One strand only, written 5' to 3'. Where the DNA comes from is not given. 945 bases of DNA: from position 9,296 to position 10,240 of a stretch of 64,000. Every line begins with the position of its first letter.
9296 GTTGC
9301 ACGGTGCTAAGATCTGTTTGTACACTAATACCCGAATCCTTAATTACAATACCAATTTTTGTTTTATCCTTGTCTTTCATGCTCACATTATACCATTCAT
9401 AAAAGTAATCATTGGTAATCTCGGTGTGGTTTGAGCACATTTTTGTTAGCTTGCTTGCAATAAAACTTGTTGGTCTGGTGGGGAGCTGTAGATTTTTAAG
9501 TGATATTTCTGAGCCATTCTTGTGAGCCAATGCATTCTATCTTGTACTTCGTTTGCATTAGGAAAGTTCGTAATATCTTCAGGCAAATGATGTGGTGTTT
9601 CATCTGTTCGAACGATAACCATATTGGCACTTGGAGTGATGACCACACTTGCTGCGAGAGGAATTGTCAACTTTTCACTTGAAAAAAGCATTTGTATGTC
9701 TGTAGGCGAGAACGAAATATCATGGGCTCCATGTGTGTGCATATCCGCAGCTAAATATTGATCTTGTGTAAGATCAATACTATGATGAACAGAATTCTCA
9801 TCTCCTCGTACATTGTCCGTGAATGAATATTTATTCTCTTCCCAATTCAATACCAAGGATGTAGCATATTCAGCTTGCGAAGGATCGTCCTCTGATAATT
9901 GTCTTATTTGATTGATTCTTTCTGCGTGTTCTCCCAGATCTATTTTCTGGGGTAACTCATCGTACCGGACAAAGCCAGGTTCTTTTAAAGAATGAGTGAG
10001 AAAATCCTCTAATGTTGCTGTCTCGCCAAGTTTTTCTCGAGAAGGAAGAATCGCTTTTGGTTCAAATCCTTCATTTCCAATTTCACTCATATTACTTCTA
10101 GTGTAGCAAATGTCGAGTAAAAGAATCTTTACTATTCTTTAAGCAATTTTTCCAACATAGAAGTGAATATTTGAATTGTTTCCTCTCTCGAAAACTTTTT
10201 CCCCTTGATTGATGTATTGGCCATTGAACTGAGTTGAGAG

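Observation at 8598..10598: XRE-HTH / small ORF / JAB(MPN+) metalloprotease / unknown 280-aa protein cassette next to thrS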

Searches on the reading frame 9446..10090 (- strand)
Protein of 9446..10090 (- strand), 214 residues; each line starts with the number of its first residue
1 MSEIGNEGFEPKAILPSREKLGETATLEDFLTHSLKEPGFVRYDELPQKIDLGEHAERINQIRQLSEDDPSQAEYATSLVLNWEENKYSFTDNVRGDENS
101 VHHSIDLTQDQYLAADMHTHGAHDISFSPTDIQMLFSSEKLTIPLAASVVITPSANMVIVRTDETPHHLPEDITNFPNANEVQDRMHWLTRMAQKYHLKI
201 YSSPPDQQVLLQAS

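Call 3: search_protein_families(library=pfam, proteins=[window:9446-10090:-], max_evalue=1)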
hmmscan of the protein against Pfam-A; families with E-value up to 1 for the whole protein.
window:9446-10090:- (214 aa): 3 families
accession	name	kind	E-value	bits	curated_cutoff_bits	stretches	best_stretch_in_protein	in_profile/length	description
PF14220.11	DUF4329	-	0.00055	20.3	28.6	1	72-125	19-70/116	Domain of unknown function (DUF4329)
PF14464.11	Prok-JAB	-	0.0012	19.1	25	1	107-154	62-103/114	Prokaryotic homologs of the JAB domain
PF14823.11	Sirohm_synth_C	-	0.03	14.3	24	1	177-199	23-45/68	Sirohaem biosynthesis protein C-terminal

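Call 4: search_protein_families(library=padloc, proteins=[window:9446-10090:-], max_evalue=1)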
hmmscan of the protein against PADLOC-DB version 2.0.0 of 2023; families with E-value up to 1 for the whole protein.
window:9446-10090:- (214 aa): 0 families

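Call 5: search_protein_families(library=phrogs, proteins=[window:9446-10090:-], max_evalue=1)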
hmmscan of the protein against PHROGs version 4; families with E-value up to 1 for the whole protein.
window:9446-10090:- (214 aa): 1 family
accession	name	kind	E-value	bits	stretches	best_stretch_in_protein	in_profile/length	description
phrog_208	-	unknown function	0.38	11.7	1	151-193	6-42/64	-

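Call 7: find_homologous_proteins(query=window:9446-10090:-, max_evalue=0.01)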
Query window:9446-10090:- (214 aa): 1 proteins with E <= 0.01 among 60 candidates.
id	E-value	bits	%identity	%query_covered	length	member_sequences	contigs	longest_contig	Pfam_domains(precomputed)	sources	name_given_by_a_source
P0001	9.5e-139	478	100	100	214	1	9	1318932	-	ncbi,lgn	-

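Call 9: find_encoding_contigs(protein=P0001, flank=10000, max_places=10)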
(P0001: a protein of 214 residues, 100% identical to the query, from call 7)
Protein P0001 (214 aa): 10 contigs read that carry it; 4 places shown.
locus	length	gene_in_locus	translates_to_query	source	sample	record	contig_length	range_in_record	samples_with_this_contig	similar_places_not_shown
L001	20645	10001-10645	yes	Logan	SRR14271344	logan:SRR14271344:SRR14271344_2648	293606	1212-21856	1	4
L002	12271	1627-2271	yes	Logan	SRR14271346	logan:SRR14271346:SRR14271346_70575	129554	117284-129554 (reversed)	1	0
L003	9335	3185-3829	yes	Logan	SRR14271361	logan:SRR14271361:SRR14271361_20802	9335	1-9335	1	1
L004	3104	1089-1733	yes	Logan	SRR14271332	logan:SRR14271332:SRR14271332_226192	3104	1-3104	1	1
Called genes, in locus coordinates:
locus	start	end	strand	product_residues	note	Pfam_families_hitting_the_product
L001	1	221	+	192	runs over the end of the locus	-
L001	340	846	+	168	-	-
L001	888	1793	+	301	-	PF05697:Trigger_N, PF05698:Trigger_C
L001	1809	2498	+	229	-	PF18904:DUF5660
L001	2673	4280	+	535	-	-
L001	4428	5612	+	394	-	PF01546:Peptidase_M20, PF07687:M20_dimer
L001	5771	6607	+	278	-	-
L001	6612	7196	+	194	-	-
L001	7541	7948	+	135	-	PF00903:Glyoxalase, PF06983:3-dmu-9_3-mt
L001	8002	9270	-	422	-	-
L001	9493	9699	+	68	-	PF13560:HTH_31, PF12844:HTH_19, PF01381:HTH_3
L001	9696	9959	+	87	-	-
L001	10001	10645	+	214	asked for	-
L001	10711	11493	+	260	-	-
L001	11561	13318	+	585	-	PF07973:tRNA_SAD, PF00587:tRNA-synt_2b, PF03129:HGTP_anticodon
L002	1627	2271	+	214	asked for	-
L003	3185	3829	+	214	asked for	-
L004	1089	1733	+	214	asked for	-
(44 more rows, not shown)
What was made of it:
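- Checked: An independent gene caller found the same four on 10 contigs of the same organism (call 9).
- The arrangement is identical on all 10 contigs of this organism (call 9).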

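Call 33: search_protein_representatives(protein=window:9446-10090:-)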
Query: 214 residues. Proteins with E-value up to 0.001 (for the whole library): 38; up to 1e-10: 11; up to 1e-30: 1. The best 38 are listed.
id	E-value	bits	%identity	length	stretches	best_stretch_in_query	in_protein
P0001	3.0e-139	477.6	100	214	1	1-214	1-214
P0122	7.1e-18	81.3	36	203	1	44-211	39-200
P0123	1.4e-16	77.2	35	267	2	21-170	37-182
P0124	4.3e-16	75.5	35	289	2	27-179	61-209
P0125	1.2e-14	70.8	31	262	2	26-175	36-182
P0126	1.3e-14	70.7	37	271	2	106-209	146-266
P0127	3.9e-13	65.9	38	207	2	46-173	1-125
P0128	8.0e-13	64.9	32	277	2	26-175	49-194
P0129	3.7e-12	62.7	34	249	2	24-171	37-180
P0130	7.9e-12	61.6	34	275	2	24-167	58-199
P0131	8.6e-12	61.5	30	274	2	16-166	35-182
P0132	8.5e-10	55.0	35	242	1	41-173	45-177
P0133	2.2e-09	53.6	31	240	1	45-205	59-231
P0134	3.1e-09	53.1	30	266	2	22-166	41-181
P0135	2.1e-08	50.4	32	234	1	27-167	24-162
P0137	9.4e-08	48.3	30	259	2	42-195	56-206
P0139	9.2e-07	45.1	37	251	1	98-167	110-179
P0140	1.6e-06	44.3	36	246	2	43-168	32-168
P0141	1.9e-06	44.0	29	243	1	38-180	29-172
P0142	3.3e-06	43.3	36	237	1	41-179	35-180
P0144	3.5e-05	39.9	29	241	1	40-189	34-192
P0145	4.7e-05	39.5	29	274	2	43-173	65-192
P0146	8.2e-05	38.7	26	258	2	28-172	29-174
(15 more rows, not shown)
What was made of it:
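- The family is very rare, with 37 clusters among 1.84 billion representatives (call 33).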

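Call 38: predict_structure(protein=window:9446-10090:-)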
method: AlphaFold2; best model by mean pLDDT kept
length: 214 residues; sequences in the alignment: 1
mean_pLDDT: 35.5   pTM: 0.26
mean pLDDT of the five models: 35.5, 34.9, 34.1, 31.5, 30.6
residues with pLDDT >= 90: 0; 70-90: 0; 50-70: 5; < 50: 209
segments of 3 or more residues with pLDDT < 50: 1-66, 68-70, 72-87, 91-97, 99-214
pLDDT, mean of each block of 10 residues (from residue 1): 26 33 40 40 39 43 47 42 44 46 45 34 24 25 31 29 28 32 40 34 29 25
secondary structure, 60 per line:
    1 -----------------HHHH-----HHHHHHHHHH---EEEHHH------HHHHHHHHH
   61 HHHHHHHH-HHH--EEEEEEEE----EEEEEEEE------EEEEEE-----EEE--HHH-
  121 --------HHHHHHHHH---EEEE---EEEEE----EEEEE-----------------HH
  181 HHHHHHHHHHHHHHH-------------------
elements in order: H18-21 H27-36 E40-42 H52-68 E75-82 E87-94 E101-106 E112-114 H129-137 E141-144 E148-152 E157-161 H179-195
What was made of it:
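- The single-sequence AF2 model failed (call 38), and the window protein scores below the Pfam cut-offs: DUF4329 20.3 against 28.6, Prok-JAB 19.1 against 25 (call 3).
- Tried and rejected: Single-sequence AF2 gave pLDDT 35.5, which is unusable (call 38).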

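Call 39: search_solved_structures(query=A4, max_evalue=10, show_alignments=3)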
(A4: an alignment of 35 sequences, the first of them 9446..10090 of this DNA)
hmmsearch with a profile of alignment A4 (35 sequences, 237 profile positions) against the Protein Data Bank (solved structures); distinct sequences matched with E-value up to 10: 11.
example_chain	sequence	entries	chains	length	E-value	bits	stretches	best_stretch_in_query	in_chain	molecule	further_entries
6fjv_A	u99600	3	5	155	0.2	14.5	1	61-124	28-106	26S proteasome regulatory subunit N11-like protein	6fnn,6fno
6fju_A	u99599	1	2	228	0.42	13.5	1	61-124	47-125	26S proteasome regulatory subunit N11-like protein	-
9j7p_A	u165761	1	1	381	0.48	13.3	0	137-171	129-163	Cystathionine gamma-synthase homolog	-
7md1_H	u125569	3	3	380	0.49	13.2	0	137-171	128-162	Bifunctional cystathionine gamma-lyase/homocysteine desulfhydrase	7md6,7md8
7md9_H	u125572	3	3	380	0.5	13.2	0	137-171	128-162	Bifunctional cystathionine gamma-lyase/homocysteine desulfhydrase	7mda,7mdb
7mcb_H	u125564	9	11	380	0.5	13.2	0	137-171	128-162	Bifunctional cystathionine gamma-lyase/homocysteine desulfhydrase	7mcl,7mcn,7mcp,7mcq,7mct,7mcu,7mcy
9j7q_A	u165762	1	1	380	0.5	13.2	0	137-171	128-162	Cystathionine gamma-synthase homolog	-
9j7r_A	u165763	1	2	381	0.53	13.1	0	137-171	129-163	Cystathionine gamma-synthase homolog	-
6kgz_A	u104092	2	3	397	0.53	13.1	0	137-171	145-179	Cystathionine gamma-lyase | Cystathionine gamma lyase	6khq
9xlu_A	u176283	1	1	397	0.85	12.4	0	140-171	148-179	Cystathionine gamma-synthase homolog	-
5fcl_A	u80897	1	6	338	0.88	12.4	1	107-130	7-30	CRISPR-associated endonuclease Cas1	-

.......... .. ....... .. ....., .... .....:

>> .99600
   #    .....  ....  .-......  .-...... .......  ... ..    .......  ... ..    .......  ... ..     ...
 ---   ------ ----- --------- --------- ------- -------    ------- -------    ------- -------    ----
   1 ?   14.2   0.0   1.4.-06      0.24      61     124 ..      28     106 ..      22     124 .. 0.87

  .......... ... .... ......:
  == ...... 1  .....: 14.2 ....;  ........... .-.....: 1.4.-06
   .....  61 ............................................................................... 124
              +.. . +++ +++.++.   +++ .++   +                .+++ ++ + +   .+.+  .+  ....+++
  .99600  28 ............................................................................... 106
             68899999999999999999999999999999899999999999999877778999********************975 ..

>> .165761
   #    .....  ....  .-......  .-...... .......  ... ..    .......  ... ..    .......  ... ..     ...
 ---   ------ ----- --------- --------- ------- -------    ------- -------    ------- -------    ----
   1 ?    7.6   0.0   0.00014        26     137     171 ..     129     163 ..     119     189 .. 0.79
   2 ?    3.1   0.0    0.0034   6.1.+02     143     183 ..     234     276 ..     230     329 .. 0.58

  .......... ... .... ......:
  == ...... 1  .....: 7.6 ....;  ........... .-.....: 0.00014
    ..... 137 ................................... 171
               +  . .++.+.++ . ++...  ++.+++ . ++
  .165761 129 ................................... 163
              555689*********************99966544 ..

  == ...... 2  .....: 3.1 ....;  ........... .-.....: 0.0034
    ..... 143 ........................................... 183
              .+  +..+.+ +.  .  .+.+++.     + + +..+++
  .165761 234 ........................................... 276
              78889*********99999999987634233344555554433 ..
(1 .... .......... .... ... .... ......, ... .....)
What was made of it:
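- Closest known: Cap3. Same: The weak best PDB profile match is an archaeal Rpn11-like protein, aligned across the motif (call 39).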

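Call 40: search_protein_families(library=pfam, alignment_id=A4, max_evalue=0.1)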
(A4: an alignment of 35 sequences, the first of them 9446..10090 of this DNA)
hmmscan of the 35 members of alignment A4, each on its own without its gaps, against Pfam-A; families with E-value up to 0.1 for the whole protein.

A. member 1, window:9446-10090:- (214 aa): 3 families
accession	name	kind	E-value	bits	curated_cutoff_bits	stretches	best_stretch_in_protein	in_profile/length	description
PF14220.11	DUF4329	-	0.00055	20.3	28.6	1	72-125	19-70/116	Domain of unknown function (DUF4329)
PF14464.11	Prok-JAB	-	0.0012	19.1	25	1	107-154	62-103/114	Prokaryotic homologs of the JAB domain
PF14823.11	Sirohm_synth_C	-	0.03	14.3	24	1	177-199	23-45/68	Sirohaem biosynthesis protein C-terminal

B. families by the number of members that match (of 35 scanned): 6 families
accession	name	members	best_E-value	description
PF14220.11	DUF4329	13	2.3e-07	Domain of unknown function (DUF4329)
PF14464.11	Prok-JAB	5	0.0012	Prokaryotic homologs of the JAB domain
PF10882.14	bPH_5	1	0.019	Bacterial PH domain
PF08977.15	BOFC_N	1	0.028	Bypass of Forespore C, N terminal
PF14823.11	Sirohm_synth_C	1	0.03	Sirohaem biosynthesis protein C-terminal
PF08199.16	E2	1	0.086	Bacteriophage E2-like protein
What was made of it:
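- Closest known: RadC. Different: There is no UPF0758_N/HhH N-terminal domain and no Pfam RadC hit (calls 3, 40).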

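Call 42: find_encoding_contigs(protein=P0122, flank=6000, max_places=3)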
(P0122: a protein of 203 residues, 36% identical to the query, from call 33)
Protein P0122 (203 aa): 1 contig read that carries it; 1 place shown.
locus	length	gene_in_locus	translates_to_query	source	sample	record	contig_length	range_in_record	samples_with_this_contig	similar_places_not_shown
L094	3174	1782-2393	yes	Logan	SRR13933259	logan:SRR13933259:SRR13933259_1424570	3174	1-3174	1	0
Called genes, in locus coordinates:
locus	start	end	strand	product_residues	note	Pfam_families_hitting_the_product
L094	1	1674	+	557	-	?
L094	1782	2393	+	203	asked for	-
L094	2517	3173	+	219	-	?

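Call 49: list_cluster_members(proteins=[P0123, P0124, P0125, P0126, P0128, P0129, P0130, P0131, P0132, P0133])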
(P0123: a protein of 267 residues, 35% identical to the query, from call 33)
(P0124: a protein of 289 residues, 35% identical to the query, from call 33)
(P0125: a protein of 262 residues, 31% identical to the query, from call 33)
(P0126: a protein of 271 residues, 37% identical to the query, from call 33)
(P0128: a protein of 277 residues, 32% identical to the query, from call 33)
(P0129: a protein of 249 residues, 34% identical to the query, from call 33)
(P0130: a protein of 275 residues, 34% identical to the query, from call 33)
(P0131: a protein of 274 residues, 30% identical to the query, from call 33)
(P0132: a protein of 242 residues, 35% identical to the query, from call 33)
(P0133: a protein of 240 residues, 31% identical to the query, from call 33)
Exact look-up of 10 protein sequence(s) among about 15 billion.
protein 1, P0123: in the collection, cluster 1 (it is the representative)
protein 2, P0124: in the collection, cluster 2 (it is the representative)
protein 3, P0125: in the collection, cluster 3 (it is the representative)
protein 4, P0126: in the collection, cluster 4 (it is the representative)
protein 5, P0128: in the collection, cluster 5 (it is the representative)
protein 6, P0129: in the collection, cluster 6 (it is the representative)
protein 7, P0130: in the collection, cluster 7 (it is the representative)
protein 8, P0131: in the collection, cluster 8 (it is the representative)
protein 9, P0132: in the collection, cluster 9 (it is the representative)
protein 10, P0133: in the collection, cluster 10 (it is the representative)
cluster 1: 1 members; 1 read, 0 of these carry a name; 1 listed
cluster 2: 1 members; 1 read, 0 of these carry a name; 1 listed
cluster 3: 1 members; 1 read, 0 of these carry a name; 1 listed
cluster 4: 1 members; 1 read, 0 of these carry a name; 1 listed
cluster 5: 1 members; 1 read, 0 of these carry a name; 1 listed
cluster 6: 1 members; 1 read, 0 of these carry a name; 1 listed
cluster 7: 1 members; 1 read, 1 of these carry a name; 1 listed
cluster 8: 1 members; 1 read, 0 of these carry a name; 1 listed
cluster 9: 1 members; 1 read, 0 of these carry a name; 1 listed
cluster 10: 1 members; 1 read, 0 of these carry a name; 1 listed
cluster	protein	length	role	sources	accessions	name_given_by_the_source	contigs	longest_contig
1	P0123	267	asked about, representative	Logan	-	-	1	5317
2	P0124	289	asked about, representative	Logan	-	-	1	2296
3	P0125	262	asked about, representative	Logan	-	-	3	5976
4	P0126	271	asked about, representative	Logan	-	-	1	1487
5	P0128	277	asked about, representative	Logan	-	-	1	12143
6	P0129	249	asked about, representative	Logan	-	-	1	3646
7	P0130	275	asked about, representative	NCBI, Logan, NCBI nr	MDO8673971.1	MAG: hypothetical protein Q7O66_21380 [Dehalococcoidia bacterium] | hypothetical protein [Dehalococcoidia bacterium]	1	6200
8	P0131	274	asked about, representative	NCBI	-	-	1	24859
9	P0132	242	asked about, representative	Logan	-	-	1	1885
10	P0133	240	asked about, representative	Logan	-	-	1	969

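Call 52: find_encoding_contigs(protein=P0131, flank=7000, max_places=2)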
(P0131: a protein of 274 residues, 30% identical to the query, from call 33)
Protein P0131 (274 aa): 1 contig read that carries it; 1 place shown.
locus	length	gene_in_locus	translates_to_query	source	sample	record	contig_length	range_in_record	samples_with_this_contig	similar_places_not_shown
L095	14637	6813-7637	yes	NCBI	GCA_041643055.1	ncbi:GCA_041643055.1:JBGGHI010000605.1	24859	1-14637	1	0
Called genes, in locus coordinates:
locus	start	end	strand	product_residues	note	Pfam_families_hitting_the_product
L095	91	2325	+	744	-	PF00534:Glycos_transf_1 (faint), PF00982:Glyco_transf_20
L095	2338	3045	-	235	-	PF13489:Methyltransf_23, PF13847:Methyltransf_31, PF08241:Methyltransf_11 (weak), PF08242:Methyltransf_12 (weak), PF13649:Methyltransf_25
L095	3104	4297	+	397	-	PF03200:Glyco_hydro_63 (faint), PF22422:MGH1-like_GH, PF01204:Trehalase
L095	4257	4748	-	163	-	-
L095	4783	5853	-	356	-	-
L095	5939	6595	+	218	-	-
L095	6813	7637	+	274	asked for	-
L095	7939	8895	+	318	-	PF02674:Colicin_V, PF00188:CAP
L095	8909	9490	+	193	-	PF00565:SNase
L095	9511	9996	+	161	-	PF02643:DUF192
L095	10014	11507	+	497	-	PF02896:PEP-utilizers_C (weak)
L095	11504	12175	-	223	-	PF00590:TP_methylase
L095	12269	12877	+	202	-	PF09335:VTT_dom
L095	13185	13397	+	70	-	-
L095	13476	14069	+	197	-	PF27257:HI_0787_N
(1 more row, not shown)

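Call 53: find_encoding_contigs(protein=P0128, flank=7000, max_places=2)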
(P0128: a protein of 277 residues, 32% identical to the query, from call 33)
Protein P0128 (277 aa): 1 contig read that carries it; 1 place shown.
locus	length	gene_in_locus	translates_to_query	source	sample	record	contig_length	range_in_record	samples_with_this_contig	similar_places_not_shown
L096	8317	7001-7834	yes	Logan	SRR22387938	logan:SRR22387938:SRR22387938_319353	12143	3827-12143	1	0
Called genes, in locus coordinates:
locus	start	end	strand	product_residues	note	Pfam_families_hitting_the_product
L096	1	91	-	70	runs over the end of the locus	-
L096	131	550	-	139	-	-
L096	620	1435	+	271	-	PF03641:Lysine_decarbox (weak)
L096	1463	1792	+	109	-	PF00254:FKBP_C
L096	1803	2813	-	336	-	-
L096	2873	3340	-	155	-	-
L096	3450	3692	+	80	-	-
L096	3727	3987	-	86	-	-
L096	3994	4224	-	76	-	-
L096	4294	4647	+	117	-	-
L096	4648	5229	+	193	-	PF00625:Guanylate_kin, PF13238:AAA_18 (faint)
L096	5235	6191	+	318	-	PF09992:NAGPA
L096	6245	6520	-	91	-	-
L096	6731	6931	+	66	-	-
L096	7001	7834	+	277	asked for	-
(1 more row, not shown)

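Call 59: list_cluster_members(proteins=[P0134, P0135, P0137, P0139, P0140, P0141, P0142, P0144, P0145, P0146])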
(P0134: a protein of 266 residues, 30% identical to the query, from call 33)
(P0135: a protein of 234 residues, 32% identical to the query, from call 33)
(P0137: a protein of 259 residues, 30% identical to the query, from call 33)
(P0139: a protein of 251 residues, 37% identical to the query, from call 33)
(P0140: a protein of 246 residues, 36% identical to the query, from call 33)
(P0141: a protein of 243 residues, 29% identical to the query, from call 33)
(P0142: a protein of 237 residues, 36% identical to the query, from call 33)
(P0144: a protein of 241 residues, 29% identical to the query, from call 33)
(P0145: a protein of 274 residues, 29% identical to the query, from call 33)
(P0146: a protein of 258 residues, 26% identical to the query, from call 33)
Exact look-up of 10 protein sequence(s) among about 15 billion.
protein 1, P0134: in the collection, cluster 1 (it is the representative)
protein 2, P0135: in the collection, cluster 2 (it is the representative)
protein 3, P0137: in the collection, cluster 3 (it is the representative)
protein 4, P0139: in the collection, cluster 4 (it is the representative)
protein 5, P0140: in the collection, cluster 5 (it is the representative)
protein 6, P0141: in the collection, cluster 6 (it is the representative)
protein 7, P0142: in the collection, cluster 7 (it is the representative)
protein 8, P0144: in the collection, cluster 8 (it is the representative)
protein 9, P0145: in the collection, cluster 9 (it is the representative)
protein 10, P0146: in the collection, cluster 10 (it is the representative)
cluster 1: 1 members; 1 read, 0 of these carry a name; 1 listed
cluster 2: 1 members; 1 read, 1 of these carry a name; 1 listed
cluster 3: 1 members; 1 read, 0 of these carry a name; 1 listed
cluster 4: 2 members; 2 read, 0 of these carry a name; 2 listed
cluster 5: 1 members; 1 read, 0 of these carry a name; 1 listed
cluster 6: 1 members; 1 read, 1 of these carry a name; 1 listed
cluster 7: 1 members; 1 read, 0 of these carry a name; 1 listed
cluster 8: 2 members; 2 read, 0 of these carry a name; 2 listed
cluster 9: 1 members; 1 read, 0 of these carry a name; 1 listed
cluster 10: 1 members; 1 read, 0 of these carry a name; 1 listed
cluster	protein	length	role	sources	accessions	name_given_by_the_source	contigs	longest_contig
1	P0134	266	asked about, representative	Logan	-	-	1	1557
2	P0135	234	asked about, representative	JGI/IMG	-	hypothetical protein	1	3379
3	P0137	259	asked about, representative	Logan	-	-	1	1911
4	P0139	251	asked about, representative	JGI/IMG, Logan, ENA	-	-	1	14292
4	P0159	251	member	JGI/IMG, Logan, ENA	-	-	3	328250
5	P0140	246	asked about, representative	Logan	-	-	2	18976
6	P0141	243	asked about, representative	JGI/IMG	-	hypothetical protein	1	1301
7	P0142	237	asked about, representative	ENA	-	-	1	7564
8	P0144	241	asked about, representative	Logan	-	-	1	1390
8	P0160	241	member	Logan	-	-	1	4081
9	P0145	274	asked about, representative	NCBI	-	-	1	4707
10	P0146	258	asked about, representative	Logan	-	-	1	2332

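Call 60: find_encoding_contigs(protein=P0159, flank=6000, max_places=2)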
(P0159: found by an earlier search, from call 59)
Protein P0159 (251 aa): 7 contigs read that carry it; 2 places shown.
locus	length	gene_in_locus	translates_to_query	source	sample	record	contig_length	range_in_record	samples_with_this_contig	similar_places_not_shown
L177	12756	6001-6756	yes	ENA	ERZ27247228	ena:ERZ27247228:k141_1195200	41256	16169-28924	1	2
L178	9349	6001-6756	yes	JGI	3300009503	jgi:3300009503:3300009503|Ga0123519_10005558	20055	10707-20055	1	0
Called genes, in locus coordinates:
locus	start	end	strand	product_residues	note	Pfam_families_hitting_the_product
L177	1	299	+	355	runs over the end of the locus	PF00022:Actin (weak), PF06723:MreB_Mbl, PF00012:HSP70, PF14450:FtsA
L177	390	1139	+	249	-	PF04085:MreC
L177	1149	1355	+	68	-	-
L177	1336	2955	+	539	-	PF03717:PBP_dimer, PF00905:Transpeptidase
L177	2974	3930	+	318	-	PF02481:DNA_processg_A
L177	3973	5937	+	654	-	PF01751:Toprim, PF01131:Topoisom_bac, PF01396:Zn_ribbon_Top1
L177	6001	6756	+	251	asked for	-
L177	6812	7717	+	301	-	PF03065:Glyco_hydro_57 (faint), PF01522:Polysacc_deac_1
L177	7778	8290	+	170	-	PF00383:dCMP_cyt_deam_1, PF14437:MafB19-deam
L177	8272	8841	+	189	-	PF13207:AAA_17 (weak), PF13238:AAA_18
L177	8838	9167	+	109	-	PF03819:MazG, PF12643:MazG-like (weak)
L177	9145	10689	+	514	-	PF02511:Thy1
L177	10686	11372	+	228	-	PF02223:Thymidylate_kin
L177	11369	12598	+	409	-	PF00464:SHMT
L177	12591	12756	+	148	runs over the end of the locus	-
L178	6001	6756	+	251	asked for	-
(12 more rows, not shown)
